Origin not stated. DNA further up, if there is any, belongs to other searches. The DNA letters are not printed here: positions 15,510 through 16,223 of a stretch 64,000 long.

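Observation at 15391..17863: Thr T-box leader controls a bicistronic unit: a novel 137-aa ORF plus a thrS lacking the N-terminal TGS domain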

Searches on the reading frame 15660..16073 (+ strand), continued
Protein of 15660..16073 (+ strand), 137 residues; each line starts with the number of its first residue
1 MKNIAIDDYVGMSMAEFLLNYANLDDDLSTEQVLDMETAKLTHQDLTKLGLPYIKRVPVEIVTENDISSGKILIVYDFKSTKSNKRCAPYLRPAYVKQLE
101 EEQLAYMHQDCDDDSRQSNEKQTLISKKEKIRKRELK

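Call 73: fold_search(model_id=the predicted structure, library=viral)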
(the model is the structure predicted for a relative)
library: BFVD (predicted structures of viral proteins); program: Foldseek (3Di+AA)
matches with E <= 10: 251; with E <= 0.001: 0
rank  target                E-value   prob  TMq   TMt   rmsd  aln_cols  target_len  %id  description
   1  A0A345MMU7            2.3e-01  0.10  0.21  0.21  13.5       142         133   13  (no name in the UniProt tables at hand)
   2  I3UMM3                3.2e-01  0.08  0.20  0.18  13.8       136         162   11  Uncharacterized protein [Colwellia phage 9A]
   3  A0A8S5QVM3            3.7e-01  0.21  0.26  0.22   9.6        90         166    9  Antirepressor protein [Myoviridae sp. ctTK08]
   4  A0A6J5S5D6            5.8e-01  0.15  0.26  0.15  10.2       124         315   12  Helix-turn-helix domain containing protein [uncultured Caudovirales phage]
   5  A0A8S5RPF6            7.6e-01  0.12  0.25  0.15  13.8       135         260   13  Helix-turn-helix domain protein [virus sp. ctrcb4]
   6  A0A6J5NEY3            8.1e-01  0.08  0.18  0.21  11.3        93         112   13  Uncharacterized protein [uncultured Caudovirales phage]
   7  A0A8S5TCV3            9.8e-01  0.10  0.21  0.21   6.6        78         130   15  Antirestriction protein [Phage sp. ctesc4]
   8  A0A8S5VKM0            1.1e+00  0.10  0.22  0.15   9.0        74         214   12  (no name in the UniProt tables at hand)
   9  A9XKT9                1.1e+00  0.09  0.26  0.21  16.1       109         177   12  T7 RNA polymerase (Fragment) [Escherichia phage T7]
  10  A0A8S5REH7            1.2e+00  0.20  0.33  0.36   8.1        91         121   13  Uncharacterized protein [virus sp. ctyMK1]
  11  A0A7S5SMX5            1.3e+00  0.04  0.14  0.19  13.1        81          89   10  (no name in the UniProt tables at hand)
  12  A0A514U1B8            1.4e+00  0.08  0.24  0.17  10.5       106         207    9  Uncharacterized protein [Gordonia phage Phendrix]
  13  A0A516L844            1.4e+00  0.06  0.20  0.18   9.7       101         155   15  (no name in the UniProt tables at hand)
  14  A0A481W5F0            1.4e+00  0.03  0.19  0.12  11.2       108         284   21  Antirepressor protein KilAC domain [Fusobacterium phage Fnu1]
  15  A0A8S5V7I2            1.5e+00  0.06  0.19  0.18   9.2       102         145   15  Helix-turn-helix protein [Myoviridae sp. ctCpP1]
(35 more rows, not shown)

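Call 87: search_solved_structures(query=A3, max_evalue=10, show_alignments=1)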
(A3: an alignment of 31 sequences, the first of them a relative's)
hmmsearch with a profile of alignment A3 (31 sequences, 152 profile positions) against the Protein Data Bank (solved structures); distinct sequences matched with E-value up to 10: 0.
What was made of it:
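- On TGS domain (PF02824) / ThrRS N1: The family-A profile finds nothing in PDB sequences at E up to 10 (call 87).
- The family-A profile finds nothing in PDB sequences (call 87).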

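Call 92: search_protein_families(library=pfam, proteins=[L088:4331-4738:+], max_evalue=0.01)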
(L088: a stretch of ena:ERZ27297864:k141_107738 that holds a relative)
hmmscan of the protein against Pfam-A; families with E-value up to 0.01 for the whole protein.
L088:4331-4738:+ (135 aa): 1 family
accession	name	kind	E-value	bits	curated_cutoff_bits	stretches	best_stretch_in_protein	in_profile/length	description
PF02620.22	YceD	-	0.00043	20.8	33.2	1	70-120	19-82/119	Large ribosomal RNA subunit accumulation protein YceD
